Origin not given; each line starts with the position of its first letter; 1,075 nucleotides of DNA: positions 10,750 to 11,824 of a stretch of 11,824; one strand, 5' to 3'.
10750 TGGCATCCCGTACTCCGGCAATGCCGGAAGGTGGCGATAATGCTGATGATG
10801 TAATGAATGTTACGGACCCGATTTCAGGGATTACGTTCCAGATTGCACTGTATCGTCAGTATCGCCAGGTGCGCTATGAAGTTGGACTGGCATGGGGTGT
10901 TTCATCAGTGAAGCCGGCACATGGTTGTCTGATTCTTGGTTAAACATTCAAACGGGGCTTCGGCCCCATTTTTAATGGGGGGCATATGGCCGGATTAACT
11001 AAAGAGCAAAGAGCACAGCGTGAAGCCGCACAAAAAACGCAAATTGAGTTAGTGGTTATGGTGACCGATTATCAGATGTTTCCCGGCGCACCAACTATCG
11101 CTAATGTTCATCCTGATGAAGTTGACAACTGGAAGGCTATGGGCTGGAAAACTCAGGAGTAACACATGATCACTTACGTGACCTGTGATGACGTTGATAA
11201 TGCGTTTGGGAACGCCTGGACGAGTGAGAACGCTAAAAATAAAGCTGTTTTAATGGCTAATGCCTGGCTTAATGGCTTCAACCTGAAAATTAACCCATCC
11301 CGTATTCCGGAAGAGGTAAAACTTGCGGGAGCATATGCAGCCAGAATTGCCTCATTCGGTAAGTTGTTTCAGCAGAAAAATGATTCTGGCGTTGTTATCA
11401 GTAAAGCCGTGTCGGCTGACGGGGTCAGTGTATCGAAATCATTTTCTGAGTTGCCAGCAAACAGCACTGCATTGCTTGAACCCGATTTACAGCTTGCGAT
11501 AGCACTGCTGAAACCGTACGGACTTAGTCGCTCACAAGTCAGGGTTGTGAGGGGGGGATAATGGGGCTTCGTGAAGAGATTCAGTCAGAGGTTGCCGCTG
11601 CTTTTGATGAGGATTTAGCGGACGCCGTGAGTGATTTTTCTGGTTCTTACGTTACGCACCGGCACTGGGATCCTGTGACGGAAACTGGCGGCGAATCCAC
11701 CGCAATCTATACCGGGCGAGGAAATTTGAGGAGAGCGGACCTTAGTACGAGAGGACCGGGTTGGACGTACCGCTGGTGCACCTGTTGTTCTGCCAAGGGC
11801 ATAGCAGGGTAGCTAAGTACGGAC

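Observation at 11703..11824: Non-enterobacterial 23S rRNA fragment abutting phage head genes at the window edge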

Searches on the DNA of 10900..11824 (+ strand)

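Call 4: search_rna_families(source=window, start=11500, end=11824, threshold=evalue, max_evalue=10, show_alignments=4)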
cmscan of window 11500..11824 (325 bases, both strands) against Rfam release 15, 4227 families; matches with E-value up to 10: 1.
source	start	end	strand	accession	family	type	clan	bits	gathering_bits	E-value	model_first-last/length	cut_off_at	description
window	11719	11824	+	RF02541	LSU_rRNA_bacteria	Gene; rRNA;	CL00112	83.1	50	3.4e-25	2655-2760/2925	3'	Bacterial large subunit ribosomal RNA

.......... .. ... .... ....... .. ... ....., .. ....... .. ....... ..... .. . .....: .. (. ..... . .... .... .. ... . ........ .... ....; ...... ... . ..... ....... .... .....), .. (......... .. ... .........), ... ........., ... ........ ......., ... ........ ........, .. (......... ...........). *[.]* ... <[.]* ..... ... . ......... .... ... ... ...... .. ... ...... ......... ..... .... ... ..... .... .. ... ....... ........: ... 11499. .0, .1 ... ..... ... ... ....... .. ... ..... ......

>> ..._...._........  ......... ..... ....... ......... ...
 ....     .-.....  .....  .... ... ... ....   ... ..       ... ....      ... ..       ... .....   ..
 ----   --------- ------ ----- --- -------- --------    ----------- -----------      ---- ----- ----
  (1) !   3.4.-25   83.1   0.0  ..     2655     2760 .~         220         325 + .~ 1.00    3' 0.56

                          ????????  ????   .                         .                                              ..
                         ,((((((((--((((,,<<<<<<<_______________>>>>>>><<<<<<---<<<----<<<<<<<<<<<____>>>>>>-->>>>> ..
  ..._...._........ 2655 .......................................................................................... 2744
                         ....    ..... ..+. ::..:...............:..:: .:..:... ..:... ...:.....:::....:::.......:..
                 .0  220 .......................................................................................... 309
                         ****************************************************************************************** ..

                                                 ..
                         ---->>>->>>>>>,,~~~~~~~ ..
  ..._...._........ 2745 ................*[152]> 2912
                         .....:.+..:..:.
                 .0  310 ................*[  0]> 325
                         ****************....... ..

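Call 5: search_dna_similar(query=window:11500-11824:+, collection=ecoli_genomes, mode=near, max_rows=20)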
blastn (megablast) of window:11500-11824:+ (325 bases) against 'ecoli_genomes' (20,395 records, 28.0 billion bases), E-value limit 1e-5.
Records with a match: 737; places in all: 739; records where one place covers at least 80% of the query: 0.
Genomes with a match: 737 of 5426; with a place that covers at least 80% of the query: 0. Places per genome that has any: lowest 1, median 1, highest 2. On chromosomes: 736 places; on plasmids: 3.
Best place of each record, by identity: >=99% 693; 95-99% 32; 90-95% 12.
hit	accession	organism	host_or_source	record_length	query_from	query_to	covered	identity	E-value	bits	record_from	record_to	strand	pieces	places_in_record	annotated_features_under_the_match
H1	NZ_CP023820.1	Escherichia coli strain 7/2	Homo sapiens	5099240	1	222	68%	100.0%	1e-111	411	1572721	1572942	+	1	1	hypothetical protein (x2)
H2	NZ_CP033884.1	Escherichia coli strain 50579417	Homo sapiens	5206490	1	222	68%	100.0%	1e-111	411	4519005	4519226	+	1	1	hypothetical protein (x2)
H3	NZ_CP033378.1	Escherichia coli strain L73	goose anus swab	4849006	1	222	68%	100.0%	1e-111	411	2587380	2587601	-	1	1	hypothetical protein (x2)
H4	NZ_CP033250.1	Escherichia coli strain ECCHD184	chicken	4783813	1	222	68%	100.0%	1e-111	411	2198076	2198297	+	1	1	hypothetical protein (x2)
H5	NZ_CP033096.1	Escherichia coli strain CP53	pig feces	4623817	1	222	68%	100.0%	1e-111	411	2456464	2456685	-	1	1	hypothetical protein (x2)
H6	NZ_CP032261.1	Escherichia coli strain AR_0067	missing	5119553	1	222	68%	100.0%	1e-111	411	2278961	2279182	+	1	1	hypothetical protein (x2)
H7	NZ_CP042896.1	Escherichia coli strain CFSAN061771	missing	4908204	1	222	68%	100.0%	1e-111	411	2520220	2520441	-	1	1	hypothetical protein (x2)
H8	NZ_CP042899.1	Escherichia coli strain CFSAN061763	missing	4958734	1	222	68%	100.0%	1e-111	411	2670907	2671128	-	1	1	hypothetical protein | protein singed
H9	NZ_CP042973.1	Escherichia coli strain CFSAN061768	missing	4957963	1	222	68%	100.0%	1e-111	411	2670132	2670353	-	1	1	hypothetical protein | protein singed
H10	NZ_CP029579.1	Escherichia coli strain DA33137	Homo sapiens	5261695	1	222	68%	100.0%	1e-111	411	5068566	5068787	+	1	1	hypothetical protein (x2)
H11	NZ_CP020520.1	Escherichia coli strain 190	Homo sapiens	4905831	1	222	68%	100.0%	1e-111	411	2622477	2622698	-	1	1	hypothetical protein (x2)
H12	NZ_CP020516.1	Escherichia coli strain 222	Homo sapiens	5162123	1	222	68%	100.0%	1e-111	411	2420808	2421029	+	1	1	hypothetical protein (x2)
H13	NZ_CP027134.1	Escherichia coli strain AR_0372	missing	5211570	1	222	68%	100.0%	1e-111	411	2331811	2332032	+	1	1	hypothetical protein (x2)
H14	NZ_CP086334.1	Escherichia coli strain EBJ003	Homo sapiens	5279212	1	222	68%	100.0%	1e-111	411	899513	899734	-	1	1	hypothetical protein (x2)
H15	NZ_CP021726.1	Escherichia coli strain Combat11I9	Homo sapiens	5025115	1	222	68%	100.0%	1e-111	411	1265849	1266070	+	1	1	hypothetical protein (x2)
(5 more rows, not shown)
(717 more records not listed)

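Call 6: search_dna_similar(query=window:10900-11824:+, collection=phages, mode=near, max_rows=20)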
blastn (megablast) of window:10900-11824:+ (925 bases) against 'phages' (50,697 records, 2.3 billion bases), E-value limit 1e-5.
Records with a match: 10; places in all: 10; records where one place covers at least 80% of the query: 10.
Best place of each record, by identity: >=99% 10.
By first word of the organism name: Escherichia 9; Salmonella 1.
By host as written in the record: Escherichia coli 9; Salmonella sp. S7 1.
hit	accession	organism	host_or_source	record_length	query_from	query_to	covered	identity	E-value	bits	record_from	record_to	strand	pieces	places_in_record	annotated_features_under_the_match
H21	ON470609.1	Escherichia phage vB_EcoS-473R12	Escherichia coli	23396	1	822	89%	100.0%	0e+0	1519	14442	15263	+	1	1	hypothetical protein (x3) | coat protein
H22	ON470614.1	Escherichia phage vB_EcoS-666R9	Escherichia coli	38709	1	822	89%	100.0%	0e+0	1519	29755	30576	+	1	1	hypothetical protein (x3) | coat protein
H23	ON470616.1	Escherichia phage vB_EcoS-673R7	Escherichia coli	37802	1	822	89%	100.0%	0e+0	1519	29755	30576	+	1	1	hypothetical protein (x3) | coat protein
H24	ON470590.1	Escherichia phage vB_EcoS-613R10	Escherichia coli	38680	1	822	89%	100.0%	0e+0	1519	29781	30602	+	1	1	hypothetical protein (x3) | coat protein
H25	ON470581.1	Escherichia phage vB_EcoS-606R9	Escherichia coli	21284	1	822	89%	99.8%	0e+0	1507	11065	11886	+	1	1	hypothetical protein (x3) | coat protein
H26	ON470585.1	Escherichia phage vB_EcoS-689R7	Escherichia coli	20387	1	822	89%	99.8%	0e+0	1507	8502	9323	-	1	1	hypothetical protein (x3) | coat protein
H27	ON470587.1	Escherichia phage vB_EcoS-611R4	Escherichia coli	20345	1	822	89%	99.8%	0e+0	1507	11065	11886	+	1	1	hypothetical protein (x3) | coat protein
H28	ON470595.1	Escherichia phage vB_EcoS-683R6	Escherichia coli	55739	1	822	89%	99.8%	0e+0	1507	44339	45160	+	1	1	hypothetical protein (x3) | coat protein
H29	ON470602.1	Escherichia phage vB_EcoS-885R8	Escherichia coli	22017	1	822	89%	99.8%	0e+0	1507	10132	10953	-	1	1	hypothetical protein (x3) | coat protein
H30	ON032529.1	Salmonella phage SPF_0923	Salmonella sp. S7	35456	1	822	89%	99.6%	0e+0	1502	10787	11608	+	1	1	hypothetical protein (x4)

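Call 7: get_annotated_region(hit=H1, flank=3000)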
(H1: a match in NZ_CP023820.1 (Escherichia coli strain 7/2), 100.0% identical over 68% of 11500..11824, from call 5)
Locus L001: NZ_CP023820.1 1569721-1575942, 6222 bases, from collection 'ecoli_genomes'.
description: Escherichia coli strain 7/2 chromosome, complete genome
organism: Escherichia coli strain 7/2 (NCBI taxid 562)
replicon: chromosome; assembly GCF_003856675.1
host: Homo sapiens; source: feces; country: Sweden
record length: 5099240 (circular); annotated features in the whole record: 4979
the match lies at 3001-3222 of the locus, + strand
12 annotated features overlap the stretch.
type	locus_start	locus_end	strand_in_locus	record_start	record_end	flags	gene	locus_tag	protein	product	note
CDS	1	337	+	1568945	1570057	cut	-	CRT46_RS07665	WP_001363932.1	phage minor head protein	-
CDS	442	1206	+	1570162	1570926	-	-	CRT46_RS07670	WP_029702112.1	DUF6651 domain-containing protein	-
CDS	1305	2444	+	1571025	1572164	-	-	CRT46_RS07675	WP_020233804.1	P22 phage major capsid protein family protein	-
CDS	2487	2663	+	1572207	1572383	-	-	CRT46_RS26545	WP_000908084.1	hypothetical protein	-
CDS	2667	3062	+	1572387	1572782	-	-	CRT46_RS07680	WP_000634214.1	hypothetical protein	-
CDS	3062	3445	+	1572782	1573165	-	-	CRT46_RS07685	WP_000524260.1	hypothetical protein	-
CDS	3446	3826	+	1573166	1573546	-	-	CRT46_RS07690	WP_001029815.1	hypothetical protein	-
CDS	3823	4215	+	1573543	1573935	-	-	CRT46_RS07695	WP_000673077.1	phage tail terminator-like protein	-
CDS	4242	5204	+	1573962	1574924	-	-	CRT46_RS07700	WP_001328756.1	phage tail tube protein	-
CDS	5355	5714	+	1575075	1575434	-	ydaY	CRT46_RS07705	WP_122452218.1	protein YdaY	-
CDS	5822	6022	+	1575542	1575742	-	-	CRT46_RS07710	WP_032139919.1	hypothetical protein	-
CDS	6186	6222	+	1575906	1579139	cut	-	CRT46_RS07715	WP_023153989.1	phage tail tape measure protein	-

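Call 17: search_dna_similar(query=window:11700-11824:+, collection=ecoli_genomes, mode=distant, max_rows=8, max_evalue=0.001)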
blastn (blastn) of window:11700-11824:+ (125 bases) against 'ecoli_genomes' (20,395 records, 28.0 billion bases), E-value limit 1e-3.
Records with a match: 5435; places in all: 37875; records where one place covers at least 80% of the query: 589.
Genomes with a match: 5426 of 5426; with a place that covers at least 80% of the query: 589. Places per genome that has any: lowest 1, median 7, highest 11. On chromosomes: 37864 places; on plasmids: 11.
Best place of each record, by identity: 80-90% 2; 60-80% 5433.
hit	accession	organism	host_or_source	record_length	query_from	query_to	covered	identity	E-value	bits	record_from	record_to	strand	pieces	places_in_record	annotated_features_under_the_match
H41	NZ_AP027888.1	Escherichia coli strain 2018-05-5CC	Homo sapiens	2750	14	124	89%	83.0%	2e-22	113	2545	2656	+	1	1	23S ribosomal RNA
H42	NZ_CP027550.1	Escherichia coli strain 2015C-4136CT1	Homo sapiens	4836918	15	124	88%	74.8%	7e-10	72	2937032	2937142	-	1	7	23S ribosomal RNA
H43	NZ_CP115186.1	Escherichia coli strain MY203L1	duck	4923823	15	124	88%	74.8%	7e-10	72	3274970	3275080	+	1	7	23S ribosomal RNA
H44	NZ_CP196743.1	Escherichia coli strain FXCREC004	Homo sapiens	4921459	15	124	88%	73.6%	9e-9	69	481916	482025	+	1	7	23S ribosomal RNA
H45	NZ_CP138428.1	Escherichia coli strain 6EVA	Homo sapiens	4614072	21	124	83%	76.0%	6e-11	76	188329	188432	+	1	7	23S ribosomal RNA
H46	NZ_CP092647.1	Escherichia coli strain EC5502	Homo sapiens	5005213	21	124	83%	76.0%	9e-9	69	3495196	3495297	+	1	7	23S ribosomal RNA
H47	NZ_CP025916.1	Escherichia coli strain 120899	Homo sapiens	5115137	21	124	83%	75.0%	7e-10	72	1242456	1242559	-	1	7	23S ribosomal RNA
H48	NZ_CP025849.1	Escherichia coli strain 600468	Homo sapiens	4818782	21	124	83%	75.0%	7e-10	72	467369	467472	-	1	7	23S ribosomal RNA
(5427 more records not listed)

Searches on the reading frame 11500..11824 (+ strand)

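Call 23: search_protein_families(library=phrogs, proteins=[L001:3062-3442:+, L001:3446-3823:+], max_evalue=0.001)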
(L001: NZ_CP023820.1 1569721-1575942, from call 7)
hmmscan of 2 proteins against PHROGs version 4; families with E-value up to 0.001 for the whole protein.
L001:3062-3442:+ (127 aa): 1 family
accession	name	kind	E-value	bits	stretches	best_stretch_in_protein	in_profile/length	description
phrog_161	-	connector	1.5e-28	100.5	1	1-127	1-120/120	head closure Hc1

L001:3446-3823:+ (126 aa): 2 families
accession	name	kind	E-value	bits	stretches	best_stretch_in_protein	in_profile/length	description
phrog_169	-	connector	2.6e-55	189.3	1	1-126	126-253/275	tail completion or Neck1 protein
phrog_17193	-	connector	1.5e-19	71.6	1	23-115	140-232/250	tail completion or Neck1 protein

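Call 39: search_protein_families(library=pfam, proteins=[L001:3062-3442:+], max_evalue=0.01)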
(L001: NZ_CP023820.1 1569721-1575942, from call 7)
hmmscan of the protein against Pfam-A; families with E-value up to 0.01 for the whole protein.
L001:3062-3442:+ (127 aa): 0 families

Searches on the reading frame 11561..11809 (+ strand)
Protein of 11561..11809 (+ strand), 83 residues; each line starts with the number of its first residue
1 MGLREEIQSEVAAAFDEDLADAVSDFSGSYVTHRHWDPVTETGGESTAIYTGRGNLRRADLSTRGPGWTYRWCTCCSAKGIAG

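Call 13: find_encoding_contigs(protein=window:11561-11809:+, flank=10000, max_places=10)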
Protein window:11561-11809:+ (83 aa): no gene with exactly this product is on record in the collection.

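Call 39: search_protein_families(library=pfam, proteins=[window:11561-11809:+], max_evalue=0.01)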
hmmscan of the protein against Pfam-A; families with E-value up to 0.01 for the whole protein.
window:11561-11809:+ (83 aa): 0 families
